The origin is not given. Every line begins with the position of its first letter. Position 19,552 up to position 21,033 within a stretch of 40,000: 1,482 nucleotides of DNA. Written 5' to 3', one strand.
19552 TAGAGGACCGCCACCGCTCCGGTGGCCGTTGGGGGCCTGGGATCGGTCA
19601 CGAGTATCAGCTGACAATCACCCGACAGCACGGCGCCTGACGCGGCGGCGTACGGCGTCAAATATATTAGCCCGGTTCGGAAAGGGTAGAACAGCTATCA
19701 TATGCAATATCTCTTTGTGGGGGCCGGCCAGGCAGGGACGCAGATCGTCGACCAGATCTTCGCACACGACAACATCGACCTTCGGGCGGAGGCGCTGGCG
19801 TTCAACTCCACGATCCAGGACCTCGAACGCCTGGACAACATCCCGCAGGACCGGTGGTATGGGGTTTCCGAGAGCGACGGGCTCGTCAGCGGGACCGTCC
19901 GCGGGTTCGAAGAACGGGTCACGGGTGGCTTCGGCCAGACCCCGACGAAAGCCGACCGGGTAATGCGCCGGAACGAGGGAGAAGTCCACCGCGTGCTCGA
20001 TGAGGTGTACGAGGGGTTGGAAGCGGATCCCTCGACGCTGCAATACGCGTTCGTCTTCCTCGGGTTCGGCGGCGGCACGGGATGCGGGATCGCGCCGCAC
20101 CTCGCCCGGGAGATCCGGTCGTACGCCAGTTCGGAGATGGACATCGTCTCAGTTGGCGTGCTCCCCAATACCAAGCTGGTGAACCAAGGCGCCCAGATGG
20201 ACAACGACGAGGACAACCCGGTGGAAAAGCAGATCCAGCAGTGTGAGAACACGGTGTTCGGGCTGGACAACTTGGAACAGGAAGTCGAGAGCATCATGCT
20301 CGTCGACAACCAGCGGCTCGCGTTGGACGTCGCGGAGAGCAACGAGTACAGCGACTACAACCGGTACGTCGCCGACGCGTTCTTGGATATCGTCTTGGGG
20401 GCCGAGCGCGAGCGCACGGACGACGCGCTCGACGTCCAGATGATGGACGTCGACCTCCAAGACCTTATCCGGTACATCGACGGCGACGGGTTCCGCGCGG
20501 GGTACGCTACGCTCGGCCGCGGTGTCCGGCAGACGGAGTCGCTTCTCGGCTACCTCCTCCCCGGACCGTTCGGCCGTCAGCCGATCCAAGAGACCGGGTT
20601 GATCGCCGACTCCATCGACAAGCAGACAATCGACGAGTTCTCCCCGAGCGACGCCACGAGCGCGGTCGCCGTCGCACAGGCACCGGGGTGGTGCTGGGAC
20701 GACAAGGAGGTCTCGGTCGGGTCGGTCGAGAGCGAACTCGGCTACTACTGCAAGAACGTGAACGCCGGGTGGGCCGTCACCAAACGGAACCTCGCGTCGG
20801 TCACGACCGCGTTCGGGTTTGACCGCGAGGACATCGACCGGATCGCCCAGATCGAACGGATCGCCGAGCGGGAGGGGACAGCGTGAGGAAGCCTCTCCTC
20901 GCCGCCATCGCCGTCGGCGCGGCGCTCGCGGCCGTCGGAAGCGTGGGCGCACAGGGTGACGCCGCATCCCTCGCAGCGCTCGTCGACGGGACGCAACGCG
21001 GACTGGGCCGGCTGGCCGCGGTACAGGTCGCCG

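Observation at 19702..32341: Eight-gene translationally coupled operon pairing two divergent CetZ/tubulin-like GTPases with six envelope-spanning proteins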

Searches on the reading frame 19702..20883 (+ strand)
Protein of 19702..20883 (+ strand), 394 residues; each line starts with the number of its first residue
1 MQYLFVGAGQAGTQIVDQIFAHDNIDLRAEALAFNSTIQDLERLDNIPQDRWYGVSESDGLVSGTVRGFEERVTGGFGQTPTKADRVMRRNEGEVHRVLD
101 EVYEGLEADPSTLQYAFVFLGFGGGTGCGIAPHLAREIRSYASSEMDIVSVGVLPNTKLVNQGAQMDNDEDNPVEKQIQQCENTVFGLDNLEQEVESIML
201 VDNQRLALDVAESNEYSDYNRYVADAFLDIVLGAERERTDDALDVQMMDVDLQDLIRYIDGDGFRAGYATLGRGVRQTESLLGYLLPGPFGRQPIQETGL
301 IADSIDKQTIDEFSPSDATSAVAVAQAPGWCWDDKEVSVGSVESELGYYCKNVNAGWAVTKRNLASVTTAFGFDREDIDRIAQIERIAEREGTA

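Call 4: search_protein_families(library=pfam, proteins=[window:19702-20883:+], max_evalue=1)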
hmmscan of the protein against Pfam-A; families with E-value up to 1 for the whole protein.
window:19702-20883:+ (394 aa): 2 families
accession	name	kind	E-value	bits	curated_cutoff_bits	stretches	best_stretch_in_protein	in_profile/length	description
PF00091.31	Tubulin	-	5.9e-13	49.9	33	1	4-207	3-186/190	Tubulin/FtsZ family, GTPase domain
PF13809.12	Tubulin_2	-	0.014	15.1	27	1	115-167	163-218/356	Tubulin like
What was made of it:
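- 19702..20886 (+): Gene 1 (T1): 394-aa cytoplasmic CetZ-like tubulin/FtsZ-superfamily GTPase. Pfam PF00091 49.9 bits, cutoff 33 (call 4).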

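Call 5: search_protein_families(library=ncbifam, proteins=[window:19702-20883:+], max_evalue=1)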
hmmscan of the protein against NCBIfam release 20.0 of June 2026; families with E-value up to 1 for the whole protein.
window:19702-20883:+ (394 aa): 1 family
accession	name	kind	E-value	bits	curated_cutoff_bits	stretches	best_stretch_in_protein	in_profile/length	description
TIGR00065.1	ftsZ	equivalog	1.3e-07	31.3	295.2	1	112-215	101-183/353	cell division protein FtsZ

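Call 6: search_solved_structures(query=window:19702-20883:+, max_evalue=1)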
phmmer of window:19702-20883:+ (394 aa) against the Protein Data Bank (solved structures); distinct sequences matched with E-value up to 1: 17.
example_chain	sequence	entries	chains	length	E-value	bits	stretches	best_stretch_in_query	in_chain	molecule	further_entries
4b46_A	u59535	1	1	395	4.5e-07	32.6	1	2-272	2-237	CELL DIVISION PROTEIN FTSZ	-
22hr_A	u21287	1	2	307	0.00016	24.2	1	114-277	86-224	Cell division protein FtsZ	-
22hq_A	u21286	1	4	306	0.00016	24.2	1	114-277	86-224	Cell division protein FtsZ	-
6ll5_A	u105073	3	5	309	0.097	15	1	97-145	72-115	Cell division protein FtsZ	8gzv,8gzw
6umk_A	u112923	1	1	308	0.12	14.7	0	98-153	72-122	Cell division protein FtsZ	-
6ll6_A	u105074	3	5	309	0.24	13.8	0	98-145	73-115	Cell division protein FtsZ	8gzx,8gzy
1w5e_A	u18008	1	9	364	0.29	13.4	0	106-143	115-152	FTSZ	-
1w58_1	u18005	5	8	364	0.3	13.4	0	107-151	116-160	CELL DIVISION PROTEIN FTSZ HOMOLOG 1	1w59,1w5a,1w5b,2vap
7yop_A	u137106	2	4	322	0.3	13.4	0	114-150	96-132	Cell division protein FtsZ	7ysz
1fsz_A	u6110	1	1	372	0.32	13.3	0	107-151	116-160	FTSZ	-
8grw_A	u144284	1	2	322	0.33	13.3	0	114-149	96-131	Cell division protein FtsZ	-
2r6r_1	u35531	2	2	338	0.43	12.9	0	114-151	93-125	Cell division protein ftsZ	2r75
9v7v_A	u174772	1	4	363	0.43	12.9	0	115-155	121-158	Cell division protein FtsZ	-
1w5f_A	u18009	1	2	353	0.46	12.8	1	114-154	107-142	CELL DIVISION PROTEIN FTSZ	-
8h1o_A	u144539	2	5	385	0.7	12.2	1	97-139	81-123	Cell division protein FtsZ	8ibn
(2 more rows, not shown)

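Call 9: find_homologous_proteins(query=window:19702-20883:+, max_evalue=0.001)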
Query window:19702-20883:+ (394 aa): 170 proteins with E <= 0.001 among 8000 candidates; the best 120 are listed.
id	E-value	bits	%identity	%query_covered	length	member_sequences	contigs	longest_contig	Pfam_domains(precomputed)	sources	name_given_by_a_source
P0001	6.2e-250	847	96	100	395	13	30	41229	PF00091.32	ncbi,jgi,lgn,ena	jgi:cell division GTPase FtsZ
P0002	3.5e-233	792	91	96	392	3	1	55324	PF00091.32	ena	-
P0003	2.6e-232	789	89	100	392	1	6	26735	PF00091.32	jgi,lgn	jgi:cell division GTPase FtsZ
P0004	1.5e-231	786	89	100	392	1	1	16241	PF00091.32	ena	-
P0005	2.7e-231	785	89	100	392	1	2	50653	PF00091.32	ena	-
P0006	3.0e-231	785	89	100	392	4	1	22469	PF00091.32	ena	-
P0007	3.1e-230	782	89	100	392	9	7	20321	PF00091.32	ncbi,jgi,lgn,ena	jgi:cell division GTPase FtsZ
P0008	1.0e-229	780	89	100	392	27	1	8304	PF00091.32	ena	-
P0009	1.0e-225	767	88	99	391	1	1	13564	PF00091.32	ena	-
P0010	9.8e-221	751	86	100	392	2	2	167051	PF00091.32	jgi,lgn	-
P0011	3.9e-211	719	81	99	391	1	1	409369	PF00091.32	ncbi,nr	ncbi:cell division protein FtsZ [Halobellus sp. Atlit-31R]|nr:cell division protein FtsZ [Halobellus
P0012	2.4e-209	713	81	99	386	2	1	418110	PF00091.32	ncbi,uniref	ncbi:cell division protein FtsZ [Halobellus sp. GM3]|uniref:cell division protein FtsZ n=1 Tax=Halob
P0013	1.0e-206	705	79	100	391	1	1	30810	PF00091.32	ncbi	ncbi:MAG: cell division protein FtsZ [Haloquadratum sp.]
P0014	8.4e-206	702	80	100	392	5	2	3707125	PF00091.32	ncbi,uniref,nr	ncbi:FtsZ/tubulin family protein [Halobellus marinus]|uniref:hypothetical protein n=1 Tax=Halobellus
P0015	5.5e-190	650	88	86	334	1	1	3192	PF00091.32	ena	-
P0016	2.2e-169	582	66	100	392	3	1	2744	PF00091.32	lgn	-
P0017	5.0e-167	574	65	100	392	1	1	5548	PF00091.32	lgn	-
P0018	5.5e-149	515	59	98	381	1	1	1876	PF00091.32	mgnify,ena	mgnify:CR=1 FL=1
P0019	9.4e-95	336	46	98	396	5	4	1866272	PF00091.32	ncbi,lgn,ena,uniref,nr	ncbi:Tubulin/FtsZ family, GTPase domain [Halogeometricum rufum]|uniref:Tubulin/FtsZ family, GTPase d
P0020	1.0e-93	333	46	99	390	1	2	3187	PF00091.32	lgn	-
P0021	2.2e-93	332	46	99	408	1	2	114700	PF00091.32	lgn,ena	-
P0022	5.0e-92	327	43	98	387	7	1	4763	PF00091.32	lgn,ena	-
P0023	2.2e-91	325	42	100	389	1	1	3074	PF00091.32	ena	-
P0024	1.0e-90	323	44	99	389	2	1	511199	PF00091.32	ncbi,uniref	ncbi:cell division protein FtsZ [Haloparvum sp. PAK95]|uniref:cell division protein FtsZ n=1 Tax=Hal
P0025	1.5e-90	322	42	97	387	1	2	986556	PF00091.32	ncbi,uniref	ncbi:cell division protein FtsZ [Halobaculum sp. D14]|uniref:cell division protein FtsZ n=1 Tax=uncl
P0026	3.0e-90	321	44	98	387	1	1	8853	PF00091.32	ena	-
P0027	4.4e-90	321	43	100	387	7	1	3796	PF00091.32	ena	-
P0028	7.6e-90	320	43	100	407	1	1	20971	PF00091.32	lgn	-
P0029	9.1e-90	320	44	99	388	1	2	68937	PF00091.32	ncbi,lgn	ncbi:MAG: cell division protein FtsZ [Halolamina sp.]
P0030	1.5e-89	319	44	99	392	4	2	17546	PF00091.32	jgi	-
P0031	1.7e-89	319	44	100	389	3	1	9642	PF00091.32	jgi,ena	-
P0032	1.0e-88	316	43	98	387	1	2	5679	PF00091.32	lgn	-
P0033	1.1e-88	316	43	99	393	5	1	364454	PF00091.32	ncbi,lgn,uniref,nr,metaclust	ncbi:Tubulin/FtsZ family, GTPase domain [Halopenitus malekzadehii]|uniref:Tubulin/FtsZ family, GTPas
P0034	2.5e-88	315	44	100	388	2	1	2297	PF00091.32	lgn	-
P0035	3.4e-88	314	43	99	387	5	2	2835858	PF00091.32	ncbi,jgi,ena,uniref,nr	ncbi:cell division protein FtsZ [Halolamina sediminis]|jgi:hypothetical protein|uniref:cell division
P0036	5.4e-88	314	42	99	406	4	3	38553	PF00091.32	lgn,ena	-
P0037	9.8e-88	313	44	99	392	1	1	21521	PF00091.32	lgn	-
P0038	1.4e-87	312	43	99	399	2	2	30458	PF00091.32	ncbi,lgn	ncbi:MAG: cell division protein FtsZ [Haloferacaceae archaeon]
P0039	1.9e-87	312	43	99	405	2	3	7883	PF00091.32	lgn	-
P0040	2.3e-87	312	41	98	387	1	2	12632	PF00091.32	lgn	-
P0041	3.5e-87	311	41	98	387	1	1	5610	PF00091.32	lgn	-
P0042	3.6e-87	311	44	99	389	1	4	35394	PF00091.32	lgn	-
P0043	4.3e-87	311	43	99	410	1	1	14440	PF00091.32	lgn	-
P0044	5.3e-87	311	42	98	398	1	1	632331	PF00091.32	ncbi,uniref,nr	ncbi:FtsZ/tubulin family protein [Halorussus amylolyticus]|uniref:cell division protein FtsZ n=1 Tax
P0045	5.4e-87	311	44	99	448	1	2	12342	PF00091.32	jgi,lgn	jgi:cell division GTPase FtsZ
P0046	5.8e-87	310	44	99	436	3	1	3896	PF00091.32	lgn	-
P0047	7.4e-87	310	42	99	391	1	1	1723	PF00091.32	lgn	-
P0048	8.7e-87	310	43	97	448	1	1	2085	PF00091.32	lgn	-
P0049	9.2e-87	310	44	99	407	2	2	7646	PF00091.32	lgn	-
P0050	1.3e-86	309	43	100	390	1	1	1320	PF00091.32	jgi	jgi:cell division GTPase FtsZ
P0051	1.3e-86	309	43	99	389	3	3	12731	PF00091.32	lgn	-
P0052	2.9e-86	308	43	99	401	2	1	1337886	PF00091.32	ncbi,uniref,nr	ncbi:FtsZ/tubulin family protein [Halorussus halobius]|uniref:cell division protein FtsZ n=1 Tax=Hal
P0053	3.3e-86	308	44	98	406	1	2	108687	PF00091.32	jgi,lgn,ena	-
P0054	3.5e-86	308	43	99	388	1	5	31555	PF00091.32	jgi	jgi:cell division GTPase FtsZ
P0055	4.0e-86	308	42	98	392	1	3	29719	PF00091.32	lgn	-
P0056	4.4e-86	308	44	96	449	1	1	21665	PF00091.32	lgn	-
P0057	5.0e-86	307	40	99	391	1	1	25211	PF00091.32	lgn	-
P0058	5.2e-86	307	42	99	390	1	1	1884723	PF00091.32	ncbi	ncbi:hypothetical protein JCM17823_07180 [Halorubrum gandharaense]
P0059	5.4e-86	307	43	99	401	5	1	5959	PF00091.32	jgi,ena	-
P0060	5.8e-86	307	43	99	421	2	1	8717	PF00091.32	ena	-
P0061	9.1e-86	306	43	97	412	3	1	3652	PF00091.32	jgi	jgi:cell division GTPase FtsZ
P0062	2.9e-85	305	43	99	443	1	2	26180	PF00091.32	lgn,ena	-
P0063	3.8e-85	304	43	99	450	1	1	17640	PF00091.32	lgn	-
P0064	4.6e-85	304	41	95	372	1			PF00091.32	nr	nr:cell division protein FtsZ [Halobaculum sp. SYNS20]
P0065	1.4e-84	303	42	98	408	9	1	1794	PF00091.32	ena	-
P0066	1.5e-84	302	43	98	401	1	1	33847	PF00091.32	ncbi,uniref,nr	ncbi:FtsZ/tubulin family protein [Halorussus litoreus]|uniref:cell division protein FtsZ n=1 Tax=Hal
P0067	1.7e-84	302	42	98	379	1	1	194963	PF00091.32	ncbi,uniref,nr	ncbi:FtsZ/tubulin family protein [Halobacterium salinarum]|uniref:cell division protein FtsZ n=1 Tax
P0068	2.3e-84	302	43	99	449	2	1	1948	PF00091.32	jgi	-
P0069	2.6e-84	302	43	98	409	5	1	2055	PF00091.32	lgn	-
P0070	2.6e-84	302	42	100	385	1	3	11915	PF00091.32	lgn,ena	-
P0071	3.1e-84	301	42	99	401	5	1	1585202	PF00091.32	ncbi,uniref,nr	ncbi:FtsZ/tubulin family protein [Halorussus salinus]|uniref:cell division protein FtsZ n=1 Tax=Halo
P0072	9.8e-84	300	43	98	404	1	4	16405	PF00091.32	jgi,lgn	jgi:hypothetical protein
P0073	1.8e-83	299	43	98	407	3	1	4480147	PF00091.32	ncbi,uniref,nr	ncbi:cell division protein FtsZ [Halosimplex rubrum]|uniref:Cell division protein FtsZ n=1 Tax=Halos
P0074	2.3e-83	299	39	99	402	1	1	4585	PF00091.32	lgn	-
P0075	6.4e-83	297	41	98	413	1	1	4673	PF00091.32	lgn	-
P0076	1.1e-82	296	41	98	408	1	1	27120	PF00091.32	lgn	-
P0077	1.1e-82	296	42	99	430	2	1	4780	PF00091.32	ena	-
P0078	1.2e-82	296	41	99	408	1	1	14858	PF00091.32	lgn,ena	-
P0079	2.0e-82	295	43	99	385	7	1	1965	PF00091.32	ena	-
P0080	6.8e-82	294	41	98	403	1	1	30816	PF00091.32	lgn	-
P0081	6.9e-82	294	41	98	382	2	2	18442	PF00091.32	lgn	-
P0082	3.1e-81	292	40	97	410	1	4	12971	PF00091.32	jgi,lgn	jgi:cell division GTPase FtsZ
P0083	3.3e-81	291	40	99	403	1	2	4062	PF00091.32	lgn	-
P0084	2.1e-80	289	41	99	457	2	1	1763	PF00091.32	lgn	-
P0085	1.3e-79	286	41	98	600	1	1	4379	PF00091.32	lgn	-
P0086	5.1e-79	284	38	98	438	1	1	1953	PF00091.32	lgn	-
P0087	8.4e-79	284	40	99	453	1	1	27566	PF00091.32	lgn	-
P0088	1.2e-78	283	40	99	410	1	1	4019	PF00091.32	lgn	-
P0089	1.5e-78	283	41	100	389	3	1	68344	PF00091.32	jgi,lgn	-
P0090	2.4e-78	282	39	97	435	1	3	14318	PF13809.13,PF00091.32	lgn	-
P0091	1.3e-77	280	40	99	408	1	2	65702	PF00091.32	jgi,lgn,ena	-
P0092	3.0e-77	278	38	99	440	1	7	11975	PF13809.13,PF00091.32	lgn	-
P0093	3.5e-77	278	41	98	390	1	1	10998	PF00091.32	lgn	-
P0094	5.2e-77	278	40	99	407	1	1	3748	PF00091.32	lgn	-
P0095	7.1e-77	277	41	97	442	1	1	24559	PF00091.32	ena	-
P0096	1.2e-76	276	40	99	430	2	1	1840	PF00091.32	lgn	-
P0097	1.1e-75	273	38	99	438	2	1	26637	PF00091.32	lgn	-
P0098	1.9e-75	273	39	99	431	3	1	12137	PF00091.32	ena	-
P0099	2.0e-75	272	39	97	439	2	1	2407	PF00091.32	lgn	-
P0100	4.2e-75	271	40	97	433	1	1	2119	PF00091.32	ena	-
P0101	5.2e-75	271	38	97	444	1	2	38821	PF00091.32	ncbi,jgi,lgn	-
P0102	8.3e-75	270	40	99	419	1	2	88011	PF00091.32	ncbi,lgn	ncbi:MAG: cell division protein FtsZ [Halanaeroarchaeum sp.]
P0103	1.2e-74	270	37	97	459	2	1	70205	PF00091.32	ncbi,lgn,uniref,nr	ncbi:FtsZ/tubulin family protein [Natrinema versiforme]|uniref:Cell division protein FtsZ n=1 Tax=Na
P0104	2.6e-74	269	40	99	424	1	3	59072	PF00091.32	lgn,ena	-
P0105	3.9e-74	268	38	97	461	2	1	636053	PF00091.32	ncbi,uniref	ncbi:cell division protein FtsZ [Natrinema sp. LN54]|uniref:cell division protein FtsZ n=1 Tax=Natri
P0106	5.7e-74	268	38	99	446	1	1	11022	PF00091.32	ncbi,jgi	-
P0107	7.0e-74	267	40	97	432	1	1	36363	PF00091.32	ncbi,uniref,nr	ncbi:cell division protein FtsZ [Natranaeroarchaeum aerophilus]|uniref:Cell division protein FtsZ n=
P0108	7.8e-74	267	39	99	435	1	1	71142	PF00091.32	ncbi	ncbi:FtsZ/tubulin family protein [Natrialbaceae archaeon A-gly3]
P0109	1.2e-73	267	40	97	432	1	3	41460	PF00091.32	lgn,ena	-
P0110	1.4e-73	266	41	99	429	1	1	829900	PF00091.32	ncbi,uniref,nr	ncbi:cell division protein FtsZ [Natronolimnobius sp. AArcel1]|uniref:cell division protein FtsZ n=1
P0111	2.0e-73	266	37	96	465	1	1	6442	PF00091.32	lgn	-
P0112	2.6e-73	265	40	71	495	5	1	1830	PF00091.32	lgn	-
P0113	6.1e-73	264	40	99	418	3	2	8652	PF00091.32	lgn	-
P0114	6.7e-73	264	37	97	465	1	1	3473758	PF00091.32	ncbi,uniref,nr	ncbi:cell division protein FtsZ [Natrinema saccharevitans]|uniref:Cell division protein FtsZ n=1 Tax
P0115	8.7e-73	264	38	97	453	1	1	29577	PF00091.32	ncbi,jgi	-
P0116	1.7e-72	263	39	99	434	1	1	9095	PF00091.32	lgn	-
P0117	2.1e-72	263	38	97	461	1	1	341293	PF00091.32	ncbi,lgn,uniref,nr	ncbi:FtsZ/tubulin family protein [Natrinema salaciae]|uniref:Tubulin/FtsZ family, GTPase domain n=1 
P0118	2.9e-72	262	39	99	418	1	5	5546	PF00091.32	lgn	-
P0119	3.3e-72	262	39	97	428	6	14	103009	PF00091.32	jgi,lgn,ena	jgi:cell division GTPase FtsZ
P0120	4.5e-72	261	37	97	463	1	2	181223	PF00091.32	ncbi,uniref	ncbi:cell division protein FtsZ [Natrinema sp. CGMCC1.2065]|uniref:cell division protein FtsZ n=1 Ta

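Call 28: search_dna_similar(query=window:19702-20883:+, collection=plasmids, mode=protein, max_rows=15)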
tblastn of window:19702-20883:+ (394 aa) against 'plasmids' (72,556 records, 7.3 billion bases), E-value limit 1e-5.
Records with a match: 5; places in all: 6; records where one place covers at least 80% of the query: 5.
Best place of each record, by identity: <60% 5.
By first word of the organism name: Halobaculum 3; Halobacterium 1; Natrinema 1.
By predicted mobility (MOB-suite, as given by PLSDB): non-mobilizable 5.
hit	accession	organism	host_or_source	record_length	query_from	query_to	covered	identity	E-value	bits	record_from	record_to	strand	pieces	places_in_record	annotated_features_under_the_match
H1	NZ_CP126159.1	Halobaculum halobium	cell culture,sediment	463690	1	388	98%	46.2%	2e-68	285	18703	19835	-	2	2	hypothetical protein (x2)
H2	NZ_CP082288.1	Halobaculum roseum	cell culture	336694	1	388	98%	45.4%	5e-80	275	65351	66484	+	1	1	cell division protein FtsZ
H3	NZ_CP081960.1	Halobaculum magnesiiphilum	cell culture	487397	1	388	98%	45.2%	9e-80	274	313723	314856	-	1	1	cell division protein FtsZ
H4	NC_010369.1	Halobacterium salinarum NRC-34001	-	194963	1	393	100%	42.9%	5e-80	275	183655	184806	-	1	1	cell division protein FtsZ | hypothetical protein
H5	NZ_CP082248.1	Natrinema sp. SYSU A 869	cell culture,salt lake sediment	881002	1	380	90%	37.7%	4e-31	232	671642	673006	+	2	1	cell division protein FtsZ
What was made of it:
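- The patchy distribution, and the plasmid location in some species (call 28), mean the system is dispensable.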

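Call 29: get_annotated_region(hit=H4, flank=14000)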
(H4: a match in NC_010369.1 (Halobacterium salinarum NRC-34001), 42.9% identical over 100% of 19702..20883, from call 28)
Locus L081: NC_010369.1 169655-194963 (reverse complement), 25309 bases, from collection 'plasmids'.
description: Halobacterium salinarum R1 plasmid PHS2, complete sequence
organism: Halobacterium salinarum NRC-34001 (NCBI taxid 478009)
taxonomy: Archaea; Euryarchaeota; Halobacteria; Halobacteriales; Halobacteriaceae; Halobacterium; Halobacterium salinarum; Halobacterium salinarum NRC-34001
host: -; source: -; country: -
typing (MOB-suite, as given by PLSDB): non-mobilizable
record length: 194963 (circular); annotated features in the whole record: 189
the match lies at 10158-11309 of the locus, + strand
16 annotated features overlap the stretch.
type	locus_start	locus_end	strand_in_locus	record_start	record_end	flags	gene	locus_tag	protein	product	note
CDS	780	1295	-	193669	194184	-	-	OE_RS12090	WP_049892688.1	glycine cleavage T C-terminal barrel domain-containing protein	-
CDS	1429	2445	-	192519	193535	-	-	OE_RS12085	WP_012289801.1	putative sulfate exporter family transporter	-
CDS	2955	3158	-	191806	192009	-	-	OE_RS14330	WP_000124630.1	hypothetical protein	-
CDS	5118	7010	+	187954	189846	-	-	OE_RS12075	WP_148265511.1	hypothetical protein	-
CDS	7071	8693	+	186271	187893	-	-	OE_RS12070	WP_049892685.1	cell division protein FtsZ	-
CDS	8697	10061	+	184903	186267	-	-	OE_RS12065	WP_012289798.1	hypothetical protein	-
CDS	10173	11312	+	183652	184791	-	-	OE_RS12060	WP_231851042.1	cell division protein FtsZ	-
CDS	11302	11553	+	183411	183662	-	-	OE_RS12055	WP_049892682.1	hypothetical protein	-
CDS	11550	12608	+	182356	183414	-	-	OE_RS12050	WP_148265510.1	hypothetical protein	-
CDS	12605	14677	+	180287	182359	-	-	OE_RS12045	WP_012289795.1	hypothetical protein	-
CDS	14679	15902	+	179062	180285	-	-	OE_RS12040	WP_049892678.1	hypothetical protein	-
CDS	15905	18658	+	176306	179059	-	-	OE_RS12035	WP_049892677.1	hypothetical protein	-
CDS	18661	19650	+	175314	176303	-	-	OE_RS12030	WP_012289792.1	hypothetical protein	-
CDS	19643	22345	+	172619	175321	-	-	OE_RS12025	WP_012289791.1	hypothetical protein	-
CDS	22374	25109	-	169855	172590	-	-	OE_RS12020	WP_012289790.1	PQQ-binding-like beta-propeller repeat protein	-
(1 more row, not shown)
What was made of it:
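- The system is accessory and patchy, and partly plasmid-borne (calls 28, 29).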

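Call 46: search_protein_families(library=pfam, proteins=[L081:5106-7007:+, L081:7071-8690:+, L081:8697-10058:+], max_evalue=0.1)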
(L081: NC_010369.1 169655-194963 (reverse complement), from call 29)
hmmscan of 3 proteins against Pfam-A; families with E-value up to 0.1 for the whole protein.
L081:5106-7007:+ (634 aa): 1 family
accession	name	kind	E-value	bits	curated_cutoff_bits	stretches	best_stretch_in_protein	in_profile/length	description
PF07889.17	DUF1664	-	0.07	13.6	34.6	0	328-382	38-92/124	Protein of unknown function (DUF1664)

L081:7071-8690:+ (540 aa): 1 family
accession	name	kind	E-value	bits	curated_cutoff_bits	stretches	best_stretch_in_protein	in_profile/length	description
PF00091.31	Tubulin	-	1.9e-13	51.6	33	1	96-300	4-185/190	Tubulin/FtsZ family, GTPase domain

L081:8697-10058:+ (454 aa): 2 families
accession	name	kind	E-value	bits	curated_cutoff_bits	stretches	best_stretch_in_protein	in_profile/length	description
PF18288.6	FAA_hydro_N_2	-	0.084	13.8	25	0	236-282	18-64/78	Fumarylacetoacetase N-terminal domain 2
PF13446.11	RPT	-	0.088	13.1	28.2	0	96-129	19-53/59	A repeated domain in UCH-protein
